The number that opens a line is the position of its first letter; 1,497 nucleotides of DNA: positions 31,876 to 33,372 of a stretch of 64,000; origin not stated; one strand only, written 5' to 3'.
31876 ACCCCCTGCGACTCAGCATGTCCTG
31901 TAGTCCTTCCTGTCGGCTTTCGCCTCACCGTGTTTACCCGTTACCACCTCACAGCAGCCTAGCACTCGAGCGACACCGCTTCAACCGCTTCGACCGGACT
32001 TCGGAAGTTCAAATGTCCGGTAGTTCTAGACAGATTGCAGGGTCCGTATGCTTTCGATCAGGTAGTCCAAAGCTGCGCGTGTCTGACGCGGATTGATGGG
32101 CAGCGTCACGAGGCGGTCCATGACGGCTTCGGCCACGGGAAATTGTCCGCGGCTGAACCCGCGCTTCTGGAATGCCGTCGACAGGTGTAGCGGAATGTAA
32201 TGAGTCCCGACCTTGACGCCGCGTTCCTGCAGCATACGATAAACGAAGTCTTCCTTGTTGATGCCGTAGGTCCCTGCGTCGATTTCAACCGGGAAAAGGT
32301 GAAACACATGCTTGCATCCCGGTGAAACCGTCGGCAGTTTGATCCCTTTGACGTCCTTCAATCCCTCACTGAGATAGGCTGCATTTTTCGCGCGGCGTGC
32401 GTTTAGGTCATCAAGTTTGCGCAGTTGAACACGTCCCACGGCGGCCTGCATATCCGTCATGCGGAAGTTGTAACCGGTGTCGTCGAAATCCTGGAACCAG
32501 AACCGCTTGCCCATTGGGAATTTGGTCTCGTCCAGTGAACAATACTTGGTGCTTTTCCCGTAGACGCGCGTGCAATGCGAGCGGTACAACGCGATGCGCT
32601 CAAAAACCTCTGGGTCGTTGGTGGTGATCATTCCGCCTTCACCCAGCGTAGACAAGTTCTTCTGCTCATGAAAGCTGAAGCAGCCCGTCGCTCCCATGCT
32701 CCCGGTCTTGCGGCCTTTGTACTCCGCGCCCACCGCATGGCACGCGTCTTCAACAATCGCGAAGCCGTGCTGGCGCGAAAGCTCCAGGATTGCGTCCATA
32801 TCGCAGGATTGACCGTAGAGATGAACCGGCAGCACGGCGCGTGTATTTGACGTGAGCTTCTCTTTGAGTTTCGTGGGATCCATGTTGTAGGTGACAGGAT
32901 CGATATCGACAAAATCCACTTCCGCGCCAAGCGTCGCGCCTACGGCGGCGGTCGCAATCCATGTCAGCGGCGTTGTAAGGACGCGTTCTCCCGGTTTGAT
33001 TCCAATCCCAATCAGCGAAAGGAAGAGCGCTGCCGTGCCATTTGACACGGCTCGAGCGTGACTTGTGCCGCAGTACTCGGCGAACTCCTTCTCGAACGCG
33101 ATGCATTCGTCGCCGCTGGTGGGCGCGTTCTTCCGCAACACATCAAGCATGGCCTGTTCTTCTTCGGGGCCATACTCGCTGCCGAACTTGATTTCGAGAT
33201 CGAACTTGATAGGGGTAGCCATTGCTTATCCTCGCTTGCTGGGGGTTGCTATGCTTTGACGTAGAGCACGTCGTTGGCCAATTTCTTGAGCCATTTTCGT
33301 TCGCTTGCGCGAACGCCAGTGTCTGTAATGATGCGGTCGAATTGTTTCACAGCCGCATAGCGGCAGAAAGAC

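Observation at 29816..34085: DeoR-regulated operon combining a cytoplasmic DegT sugar aminotransferase with a periplasmic Gfo/Idh/MocA 3-dehydrogenase and a DUF1080 3-keto-glycoside hydrolase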

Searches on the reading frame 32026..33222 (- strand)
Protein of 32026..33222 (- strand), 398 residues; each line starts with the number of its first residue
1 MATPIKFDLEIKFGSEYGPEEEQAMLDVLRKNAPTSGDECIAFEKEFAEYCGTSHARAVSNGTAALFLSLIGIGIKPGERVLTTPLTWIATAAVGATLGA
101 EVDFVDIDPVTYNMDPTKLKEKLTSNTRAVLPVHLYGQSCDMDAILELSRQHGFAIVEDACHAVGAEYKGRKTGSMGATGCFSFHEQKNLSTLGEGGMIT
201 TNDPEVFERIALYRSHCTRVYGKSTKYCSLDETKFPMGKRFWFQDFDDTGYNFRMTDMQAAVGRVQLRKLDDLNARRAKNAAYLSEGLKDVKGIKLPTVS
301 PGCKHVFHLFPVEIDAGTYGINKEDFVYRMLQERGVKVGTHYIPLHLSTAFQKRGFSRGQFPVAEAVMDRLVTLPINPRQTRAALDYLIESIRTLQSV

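Call 3: search_protein_families(library=pfam, proteins=[window:32026-33222:-])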
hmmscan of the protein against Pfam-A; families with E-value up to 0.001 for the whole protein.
window:32026-33222:- (398 aa): 2 families
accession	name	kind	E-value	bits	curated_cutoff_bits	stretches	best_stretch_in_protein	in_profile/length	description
PF01041.23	DegT_DnrJ_EryC1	-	5.9e-112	374.9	19.8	1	19-393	5-360/360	DegT/DnrJ/EryC1/StrS aminotransferase family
PF01053.26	Cys_Met_Meta_PP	-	3.5e-05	23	27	1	26-166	44-180/381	Cys/Met metabolism PLP-dependent enzyme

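Call 4: search_protein_families(library=ncbifam, proteins=[window:32026-33222:-])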
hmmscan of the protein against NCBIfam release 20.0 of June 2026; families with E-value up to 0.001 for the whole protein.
window:32026-33222:- (398 aa): 12 families
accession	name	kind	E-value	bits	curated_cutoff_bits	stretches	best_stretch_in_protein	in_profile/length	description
TIGR03588.1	PseC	equivalog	3.2e-96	322.6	423.5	1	22-394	14-378/380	UDP-4-amino-4,6-dideoxy-N-acetyl-beta-L-altrosamine transaminase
NF008658.2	PRK11658.1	equivalog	1.4e-72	244.4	631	1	18-395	13-376/379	UDP-4-amino-4-deoxy-L-arabinose aminotransferase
NF008687.0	PRK11706.1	equivalog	4e-65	220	375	1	11-394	2-372/375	dTDP-4-amino-4,6-dideoxygalactose transaminase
TIGR04181.1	NHT_00031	hypoth_equivalog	6.1e-59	199.7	420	1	35-375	27-357/359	LegC family aminotransferase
TIGR02379.1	ECA_wecE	subfamily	4.1e-54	183.8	434.85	1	45-392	38-371/376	dTDP-4-amino-4,6-dideoxy-D-glucose transaminase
NF011936.0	PRK15407.1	equivalog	3.6e-49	167.7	423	1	18-395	45-435/440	lipopolysaccharide biosynthesis protein RfbH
TIGR04427.1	PLP_DesI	equivalog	1.9e-46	158.9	650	2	40-215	54-226/390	dTDP-4-dehydro-6-deoxyglucose aminotransferase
NF004770.0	PRK06108.1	subfamily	3.5e-07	29.4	422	1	46-161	89-211/396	pyridoxal phosphate-dependent aminotransferase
NF006096.0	PRK08248.1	equivalog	0.00014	20.6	726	1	42-161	68-187/431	homocysteine synthase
TIGR01977.1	am_tr_V_EF2568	hypoth_equivalog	0.00022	20.4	377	1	59-166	68-180/376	cysteine desulfurase family protein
NF041364.1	GntC_guanitoxin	equivalog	0.00045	19.2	415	1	59-160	65-174/356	guanitoxin biosynthesis PLP-dependent (S)-gamma-hydroxy-L-arginine cyclodehydratase GntC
TIGR01325.1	O_suc_HS_sulf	equivalog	0.00095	17.9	510.05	0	41-174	57-190/380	O-succinylhomoserine sulfhydrylase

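Call 5: find_encoding_contigs(protein=window:32026-33222:-, flank=10000, max_places=6)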
Protein window:32026-33222:- (398 aa): 1 contig read that carries it; 1 place shown.
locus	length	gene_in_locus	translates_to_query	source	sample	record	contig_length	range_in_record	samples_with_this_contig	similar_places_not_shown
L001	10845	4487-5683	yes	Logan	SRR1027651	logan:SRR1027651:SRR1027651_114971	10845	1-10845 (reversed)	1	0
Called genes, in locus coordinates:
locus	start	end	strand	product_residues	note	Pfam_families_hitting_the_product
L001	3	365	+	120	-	?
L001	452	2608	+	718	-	PF14307:Glyco_tran_WbsX, PF13385:Laminin_G_3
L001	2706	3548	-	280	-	PF03009:GDPD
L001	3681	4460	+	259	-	PF08220:HTH_DeoR, PF08279:HTH_11, PF12840:HTH_20 (faint), PF00455:DeoRC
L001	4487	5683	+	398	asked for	PF01041:DegT_DnrJ_EryC1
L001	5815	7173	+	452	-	PF01408:GFO_IDH_MocA, PF19051:GFO_IDH_MocA_C2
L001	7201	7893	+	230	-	PF06439:3keto-disac_hyd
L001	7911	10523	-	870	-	PF17132:Glyco_hydro_106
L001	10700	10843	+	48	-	?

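Call 6: search_solved_structures(query=window:32026-33222:-, max_evalue=1e-20)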
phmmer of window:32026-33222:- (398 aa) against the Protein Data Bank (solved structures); distinct sequences matched with E-value up to 1e-20: 55.
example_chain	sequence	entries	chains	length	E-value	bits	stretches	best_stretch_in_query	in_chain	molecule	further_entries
3bn1_A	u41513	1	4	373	1.7e-64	221.4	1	37-392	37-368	Perosamine synthetase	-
3dr7_A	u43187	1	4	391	2.2e-64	221.1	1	37-392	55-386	Putative perosamine synthetase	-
2oga_A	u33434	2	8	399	3.5e-64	220.4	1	15-393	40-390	Transaminase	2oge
3dr4_A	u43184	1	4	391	1e-63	218.9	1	37-392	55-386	Putative perosamine synthetase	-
7b0d_A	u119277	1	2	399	1e-63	218.8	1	16-379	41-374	Glutamine--scyllo-inositol transaminase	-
4lc3_A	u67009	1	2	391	5.5e-59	203.3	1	18-392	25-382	Putative UDP-4-amino-4-deoxy-l-arabinose--oxoglutarate aminotransferase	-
3frk_A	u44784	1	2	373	8.9e-59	202.6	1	27-393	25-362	QdtB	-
1mdo_A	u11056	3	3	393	8.5e-56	192.8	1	17-393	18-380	ArnB aminotransferase | UDP-4-amino-4-deoxy-L-arabinose--oxoglutarate aminotransferase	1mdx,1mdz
4oca_A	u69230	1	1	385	5.4e-55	190.2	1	17-393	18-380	UDP-4-amino-4-deoxy-L-arabinose--oxoglutarate aminotransferase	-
7l7x_AAA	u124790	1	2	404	1.1e-54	189.1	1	35-389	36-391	DegT/DnrJ/EryC1/StrS aminotransferase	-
8gyh_B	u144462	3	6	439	8.4e-54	186.2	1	29-354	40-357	DegT/DnrJ/EryC1/StrS family aminotransferase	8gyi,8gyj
8sng_A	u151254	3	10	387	2.2e-53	184.8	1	18-391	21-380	UDP-4-amino-4-deoxy-L-arabinose--oxoglutarate aminotransferase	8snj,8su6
9bgp_A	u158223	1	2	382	4.3e-50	174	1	23-302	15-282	aminotransferase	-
9bgr_A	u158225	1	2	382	2.8e-49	171.3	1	23-302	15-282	aminotransferase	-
7b0m_AAA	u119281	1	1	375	1e-48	169.5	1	20-205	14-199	Sugar aminotransferase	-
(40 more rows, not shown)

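Call 7: find_homologous_proteins(query=window:32026-33222:-, max_evalue=1e-30)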
Query window:32026-33222:- (398 aa): 7397 proteins with E <= 1e-30 among 8000 candidates; the best 120 are listed.
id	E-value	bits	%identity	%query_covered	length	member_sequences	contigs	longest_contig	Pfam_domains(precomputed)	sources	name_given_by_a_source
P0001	4.2e-270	913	100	100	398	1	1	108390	PF01041.24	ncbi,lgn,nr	ncbi:MAG: DegT/DnrJ/EryC1/StrS family aminotransferase [Candidatus Hydrogenedentes bacterium]|nr:Deg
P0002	2.8e-242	822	89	99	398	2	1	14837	PF01053.27,PF01041.24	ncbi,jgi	ncbi:MAG: DegT/DnrJ/EryC1/StrS family aminotransferase [Candidatus Hydrogenedentales bacterium]|jgi:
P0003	2.0e-232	789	85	99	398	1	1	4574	PF01053.27,PF01041.24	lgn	-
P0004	6.9e-225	764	82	99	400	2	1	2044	PF01053.27,PF01041.24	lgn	-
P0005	4.4e-223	758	81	99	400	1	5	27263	PF00266.26,PF01053.27,PF01041.24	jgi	jgi:dTDP-4-amino-4,6-dideoxygalactose transaminase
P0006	5.6e-217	738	78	99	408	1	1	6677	PF00155.28,PF00266.26,PF01053.27,PF01041.24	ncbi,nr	ncbi:MAG: DegT/DnrJ/EryC1/StrS family aminotransferase [Candidatus Hydrogenedentes bacterium]|nr:Deg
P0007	1.0e-216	737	79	99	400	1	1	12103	PF01041.24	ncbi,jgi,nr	ncbi:MAG: DegT/DnrJ/EryC1/StrS family aminotransferase [FCB group bacterium]|jgi:dTDP-4-amino-4,6-di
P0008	2.0e-216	736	78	98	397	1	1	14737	PF00155.28,PF00266.26,PF01053.27,PF01041.24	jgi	-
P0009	5.6e-216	735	79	99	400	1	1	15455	PF01041.24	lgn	-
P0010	5.6e-216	735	77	99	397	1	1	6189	PF01041.24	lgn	-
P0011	9.3e-216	734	78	98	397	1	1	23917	PF00266.26,PF01053.27,PF01041.24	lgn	-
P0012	1.3e-215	734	79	98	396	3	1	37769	PF00266.26,PF01053.27,PF01041.24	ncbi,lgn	-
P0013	2.9e-215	733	77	99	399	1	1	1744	PF00155.28,PF00266.26,PF01053.27,PF01041.24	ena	-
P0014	4.5e-215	732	76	99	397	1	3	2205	PF00266.26,PF01053.27,PF01041.24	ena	-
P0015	6.1e-215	732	77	99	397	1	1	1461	PF00266.26,PF01053.27,PF01041.24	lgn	-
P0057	5.3e-212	722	78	98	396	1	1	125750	PF00266.26,PF01053.27,PF01041.24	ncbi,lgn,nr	ncbi:MAG: DegT/DnrJ/EryC1/StrS family aminotransferase [Verrucomicrobia bacterium]|nr:DegT/DnrJ/EryC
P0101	1.3e-209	714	76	98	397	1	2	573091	PF00266.26,PF01053.27,PF01041.24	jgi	jgi:perosamine synthetase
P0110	5.1e-209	712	77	99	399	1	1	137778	PF01041.24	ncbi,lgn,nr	ncbi:MAG: DegT/DnrJ/EryC1/StrS family aminotransferase [Phycisphaerae bacterium]|nr:DegT/DnrJ/EryC1/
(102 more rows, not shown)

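Call 8: find_encoding_contigs(protein=P0057, flank=8000, max_places=2)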
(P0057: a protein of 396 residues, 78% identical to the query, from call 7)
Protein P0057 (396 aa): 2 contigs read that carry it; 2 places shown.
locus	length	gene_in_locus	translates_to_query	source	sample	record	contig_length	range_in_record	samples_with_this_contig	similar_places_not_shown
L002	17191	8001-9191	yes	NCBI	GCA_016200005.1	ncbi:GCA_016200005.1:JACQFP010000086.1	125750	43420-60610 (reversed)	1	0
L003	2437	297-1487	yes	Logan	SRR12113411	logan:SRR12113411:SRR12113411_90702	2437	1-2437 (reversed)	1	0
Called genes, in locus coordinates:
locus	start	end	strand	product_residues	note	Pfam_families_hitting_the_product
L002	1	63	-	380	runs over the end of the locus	PF14100:DUF6807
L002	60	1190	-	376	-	PF02746:MR_MLE_N, PF13378:MR_MLE_C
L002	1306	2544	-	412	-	PF01408:GFO_IDH_MocA, PF22725:GFO_IDH_MocA_C3 (faint)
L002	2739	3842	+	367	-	PF02371:Transposase_20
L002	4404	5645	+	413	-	-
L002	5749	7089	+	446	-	PF07690:MFS_1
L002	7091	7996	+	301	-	PF01073:3Beta_HSD (weak), PF01370:Epimerase, PF02719:Polysacc_synt_2 (weak), PF04321:RmlD_sub_bind, PF16363:GDP_Man_Dehyd, PF07993:NAD_binding_4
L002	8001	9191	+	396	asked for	PF01053:Cys_Met_Meta_PP (weak), PF01041:DegT_DnrJ_EryC1, PF00266:Aminotran_5 (faint)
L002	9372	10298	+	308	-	PF00480:ROK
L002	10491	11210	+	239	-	PF18306:LDcluster4, PF03641:Lysine_decarbox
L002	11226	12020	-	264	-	PF09948:PpoB2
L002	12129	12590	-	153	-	-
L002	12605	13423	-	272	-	PF01209:Ubie_methyltran, PF13489:Methyltransf_23, PF13847:Methyltransf_31, PF08241:Methyltransf_11, PF08242:Methyltransf_12, PF13649:Methyltransf_25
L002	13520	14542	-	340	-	PF00478:IMPDH (faint), PF03060:NMO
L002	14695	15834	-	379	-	PF02311:AraC_binding (faint), PF12973:Cupin_7 (weak), PF07883:Cupin_2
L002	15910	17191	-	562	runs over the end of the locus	-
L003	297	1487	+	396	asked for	PF01053:Cys_Met_Meta_PP (weak), PF01041:DegT_DnrJ_EryC1, PF00266:Aminotran_5 (faint)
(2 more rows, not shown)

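Call 9: find_encoding_contigs(protein=P0110, flank=8000, max_places=2)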
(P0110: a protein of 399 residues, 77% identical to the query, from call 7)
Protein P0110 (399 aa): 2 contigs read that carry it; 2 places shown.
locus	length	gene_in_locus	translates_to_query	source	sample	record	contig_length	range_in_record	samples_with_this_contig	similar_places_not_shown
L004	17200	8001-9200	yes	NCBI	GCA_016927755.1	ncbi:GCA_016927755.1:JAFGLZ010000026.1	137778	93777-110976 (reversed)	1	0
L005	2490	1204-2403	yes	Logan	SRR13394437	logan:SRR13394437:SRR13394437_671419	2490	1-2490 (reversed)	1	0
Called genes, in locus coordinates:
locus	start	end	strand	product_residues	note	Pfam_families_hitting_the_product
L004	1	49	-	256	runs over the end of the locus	PF00005:ABC_tran, PF13304:AAA_21 (faint)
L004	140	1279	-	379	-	-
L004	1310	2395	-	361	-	-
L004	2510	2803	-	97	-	PF09650:PHA_gran_rgn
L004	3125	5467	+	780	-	PF02018:CBM_4_9 (weak), PF22848:ASD1_dom, PF06964:Alpha-L-AF_C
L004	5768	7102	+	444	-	PF07690:MFS_1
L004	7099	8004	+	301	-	PF01073:3Beta_HSD, PF01370:Epimerase, PF02719:Polysacc_synt_2 (weak), PF04321:RmlD_sub_bind, PF16363:GDP_Man_Dehyd, PF07993:NAD_binding_4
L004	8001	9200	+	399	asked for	PF01041:DegT_DnrJ_EryC1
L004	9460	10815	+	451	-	PF00696:AA_kinase, PF22468:ACT_9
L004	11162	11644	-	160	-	PF01797:Y1_Tnp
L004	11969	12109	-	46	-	-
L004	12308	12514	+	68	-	-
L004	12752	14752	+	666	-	PF03130:HEAT_PBS (faint), PF13646:HEAT_2 (weak)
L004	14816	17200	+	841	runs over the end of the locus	PF18961:DUF5703_N, PF22124:Glyco_hydro_95_cat, PF21307:Glyco_hydro_95_C (weak)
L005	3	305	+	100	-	?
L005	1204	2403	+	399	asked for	PF01041:DegT_DnrJ_EryC1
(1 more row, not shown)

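Call 10: find_encoding_contigs(protein=P0101, flank=8000, max_places=2)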
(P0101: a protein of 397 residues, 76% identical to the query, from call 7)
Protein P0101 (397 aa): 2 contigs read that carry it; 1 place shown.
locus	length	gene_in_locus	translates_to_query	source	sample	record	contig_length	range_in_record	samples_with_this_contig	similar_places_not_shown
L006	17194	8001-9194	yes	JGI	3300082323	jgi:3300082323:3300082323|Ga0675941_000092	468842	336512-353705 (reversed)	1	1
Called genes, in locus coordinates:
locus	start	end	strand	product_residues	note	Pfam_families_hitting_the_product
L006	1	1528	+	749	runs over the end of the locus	PF14498:Glyco_hyd_65N_2, PF18961:DUF5703_N (faint), PF22124:Glyco_hydro_95_cat, PF21307:Glyco_hydro_95_C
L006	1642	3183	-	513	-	PF03009:GDPD, PF16387:DUF4996 (faint), PF03009:GDPD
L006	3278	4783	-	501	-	PF02878:PGM_PMM_I, PF02879:PGM_PMM_II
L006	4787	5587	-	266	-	PF08220:HTH_DeoR, PF00455:DeoRC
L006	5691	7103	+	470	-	PF07690:MFS_1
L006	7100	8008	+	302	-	PF01073:3Beta_HSD, PF01370:Epimerase, PF04321:RmlD_sub_bind, PF16363:GDP_Man_Dehyd, PF02719:Polysacc_synt_2 (weak), PF07993:NAD_binding_4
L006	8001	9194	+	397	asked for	PF00266:Aminotran_5 (weak), PF01041:DegT_DnrJ_EryC1, PF01053:Cys_Met_Meta_PP (weak)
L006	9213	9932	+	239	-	-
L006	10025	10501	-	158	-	-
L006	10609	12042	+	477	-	PF19815:DUF6298 (weak)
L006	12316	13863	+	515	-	PF12708:Pect-lyase_RHGA_epim, PF00295:Glyco_hydro_28 (weak), PF13229:Beta_helix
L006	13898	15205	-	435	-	PF01743:PolyA_pol, PF12627:PolyA_pol_RNAbd, PF01966:HD, PF13735:tRNA_NucTran2_2 (weak)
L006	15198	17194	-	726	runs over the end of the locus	-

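Call 13: find_related_loci(query=A1, collection=genome_contigs, flank=10000)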
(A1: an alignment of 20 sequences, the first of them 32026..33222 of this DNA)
Query A1 (398 aa) in genome_contigs; peptide patterns used: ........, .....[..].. (x = any residue, [..] = any of these).
247 stretches matched a pattern; 212 encode a relative of the query (tblastn E <= 1e-3); the best 80 are kept; 80 distinct loci.
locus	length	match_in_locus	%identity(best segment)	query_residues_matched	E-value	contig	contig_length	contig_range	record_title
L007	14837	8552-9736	89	1-395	0e+0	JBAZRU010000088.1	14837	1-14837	MAG: Candidatus Hydrogenedentales bacterium isolate SO_2017_GW1_155 NODE_15047_length_14837_cov_0.842012_OW334_2017, who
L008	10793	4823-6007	88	1-395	0e+0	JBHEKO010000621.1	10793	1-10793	MAG: Candidatus Hydrogenedentales bacterium isolate bin.191 k141_2472968, whole genome shotgun sequence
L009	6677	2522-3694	79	5-395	0e+0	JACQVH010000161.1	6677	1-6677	MAG: Candidatus Hydrogenedentota bacterium isolate NC_groundwater_1458_Ag_S-0.65um_59_18 S_p65_S5_coassembly_k141_289279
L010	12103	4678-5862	79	1-395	0e+0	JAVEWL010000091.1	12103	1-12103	MAG: FCB group bacterium isolate BF4_144 NODE_16907_length_12103_cov_3.291500_Biofilm4, whole genome shotgun sequence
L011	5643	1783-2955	81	5-395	0e+0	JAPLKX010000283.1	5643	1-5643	MAG: Candidatus Hydrogenedentota bacterium isolate LacPavin_0920_SED5_MAG_60_9 LacPavin_0920_SED5_scaffold_849699, whole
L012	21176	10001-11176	78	5-396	0e+0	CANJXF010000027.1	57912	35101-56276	MAG: Verrucomicrobiales bacterium isolate RH-23may17-789 genome assembly, contig: RH-23may17-C3751, whole genome shotgun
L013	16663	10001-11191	77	1-396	0e+0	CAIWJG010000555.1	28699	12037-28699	MAG: uncultured Verrucomicrobia subdivision 3 bacterium isolate Ki1-2-7m_bin-117 genome assembly, contig: bin-117:555/99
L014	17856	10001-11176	77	5-396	0e+0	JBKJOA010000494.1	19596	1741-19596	MAG: Limisphaerales bacterium isolate ant_bin.391 k117_2158609, whole genome shotgun sequence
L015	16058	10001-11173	80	5-395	0e+0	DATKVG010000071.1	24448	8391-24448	MAG TPA_asm: Candidatus Bathyarchaeia archaeon isolate SMAG_U14127 k141_3170932, whole genome shotgun sequence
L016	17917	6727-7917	76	1-396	0e+0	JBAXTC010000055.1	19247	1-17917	MAG: Verrucomicrobiota bacterium isolate ELA625 MAG625_55, whole genome shotgun sequence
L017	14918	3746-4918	77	5-395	0e+0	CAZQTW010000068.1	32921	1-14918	MAG TPA_asm: uncultured Planctomycetales bacterium isolate SRP167436_co1_220 genome assembly, contig: NODE_1867_length_3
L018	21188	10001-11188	78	1-395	0e+0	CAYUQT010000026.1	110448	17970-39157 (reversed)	MAG TPA_asm: uncultured Planctomycetales bacterium isolate binchicken_co66_175 genome assembly, contig: NODE_316_length_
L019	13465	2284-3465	76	1-393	0e+0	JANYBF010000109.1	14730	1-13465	MAG: Verrucomicrobia bacterium isolate GL140_5_metabat_486 GL140_5_k141_718755, whole genome shotgun sequence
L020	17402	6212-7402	75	1-396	0e+0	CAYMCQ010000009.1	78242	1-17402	MAG TPA_asm: uncultured Verrucomicrobiota bacterium isolate SRP287453_co1_194 genome assembly, contig: NODE_428_length_7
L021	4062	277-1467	75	1-396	0e+0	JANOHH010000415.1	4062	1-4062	MAG: Verrucomicrobiota bacterium isolate SOY_64_concoct_187_sub SOY_64_k141_3807226, whole genome shotgun sequence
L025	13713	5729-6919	74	1-396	0e+0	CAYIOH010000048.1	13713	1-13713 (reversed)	MAG TPA_asm: uncultured Bifidobacteriaceae bacterium isolate ERP119705_co25_34 genome assembly, contig: NODE_3432_length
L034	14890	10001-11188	75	1-396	0e+0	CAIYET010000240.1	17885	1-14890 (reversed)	MAG: Candidatus Hydrogenedentes bacterium isolate MJ-time_bin-1056 genome assembly, contig: bin-1056:0240/1133, whole ge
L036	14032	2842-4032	73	1-396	0e+0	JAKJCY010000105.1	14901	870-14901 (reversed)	MAG: Candidatus Hydrogenedentota bacterium isolate UR.bin34 NODE_105_length_14901_cov_13.319212, whole genome shotgun se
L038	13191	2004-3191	76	1-396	0e+0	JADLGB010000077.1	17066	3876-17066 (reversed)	MAG: Candidatus Hydrogenedentota bacterium isolate SJ408 c_000000405813, whole genome shotgun sequence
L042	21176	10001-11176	77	5-396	0e+0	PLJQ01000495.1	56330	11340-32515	MAG: Limisphaerales bacterium isolate palsa_1396 73.20110800_P1M.49_contig_9475, whole genome shotgun sequence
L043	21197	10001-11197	72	1-398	0e+0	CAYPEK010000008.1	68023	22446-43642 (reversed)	MAG TPA_asm: uncultured bacterium isolate binchicken_co246_416 genome assembly, contig: NODE_458_length_68023_cov_8.0521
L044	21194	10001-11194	75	1-397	0e+0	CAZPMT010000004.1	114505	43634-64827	MAG TPA_asm: uncultured Nitrospiraceae bacterium isolate SRP302447_co3_797 genome assembly, contig: NODE_462_length_1145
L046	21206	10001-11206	72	1-397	0e+0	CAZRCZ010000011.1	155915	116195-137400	MAG TPA_asm: uncultured Candidatus Sumerlaeota bacterium isolate SRP273308_co1_93 genome assembly, contig: NODE_103_leng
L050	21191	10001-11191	73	1-396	0e+0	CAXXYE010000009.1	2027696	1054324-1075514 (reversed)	MAG: Candidatus Hydrogenedentota bacterium isolate 9f1eef2f-e61c-44ad-add1-0a006c8246d5 genome assembly, contig: contig_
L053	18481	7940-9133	72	1-397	0e+0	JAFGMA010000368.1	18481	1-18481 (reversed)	MAG: candidate division KSB1 bacterium isolate Zod_Metabat.436 k87_12446800, whole genome shotgun sequence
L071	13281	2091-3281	73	1-396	0e+0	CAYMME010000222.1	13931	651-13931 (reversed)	MAG TPA_asm: uncultured Planctomycetales bacterium isolate binchicken_co65_34 genome assembly, contig: NODE_17629_length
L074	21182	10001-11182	71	3-396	0e+0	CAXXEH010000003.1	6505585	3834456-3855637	MAG: Prolixibacteraceae bacterium isolate 21914d8d-2520-4789-97d1-870cefad7186 genome assembly, contig: contig_3, whole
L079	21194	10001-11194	72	1-397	0e+0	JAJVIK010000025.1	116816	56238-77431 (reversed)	MAG: bacterium isolate Bin_79R c_000000000773, whole genome shotgun sequence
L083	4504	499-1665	76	5-393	0e+0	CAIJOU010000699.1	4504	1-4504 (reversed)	MAG: Candidatus Hydrogenedentes bacterium isolate MJ-2014_bin-0815 genome assembly, contig: bin-0815:699/967, whole geno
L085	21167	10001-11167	76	5-393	0e+0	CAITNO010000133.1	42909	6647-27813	MAG: Candidatus Hydrogenedentes bacterium isolate AlinenLipids_bin-3554 genome assembly, contig: bin-3554:133/159, whole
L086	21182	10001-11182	70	3-396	0e+0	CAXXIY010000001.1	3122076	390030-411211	MAG: Prolixibacteraceae bacterium isolate cea4f4f7-a636-4361-ad53-f7a966cfbc34 genome assembly, contig: contig_1, whole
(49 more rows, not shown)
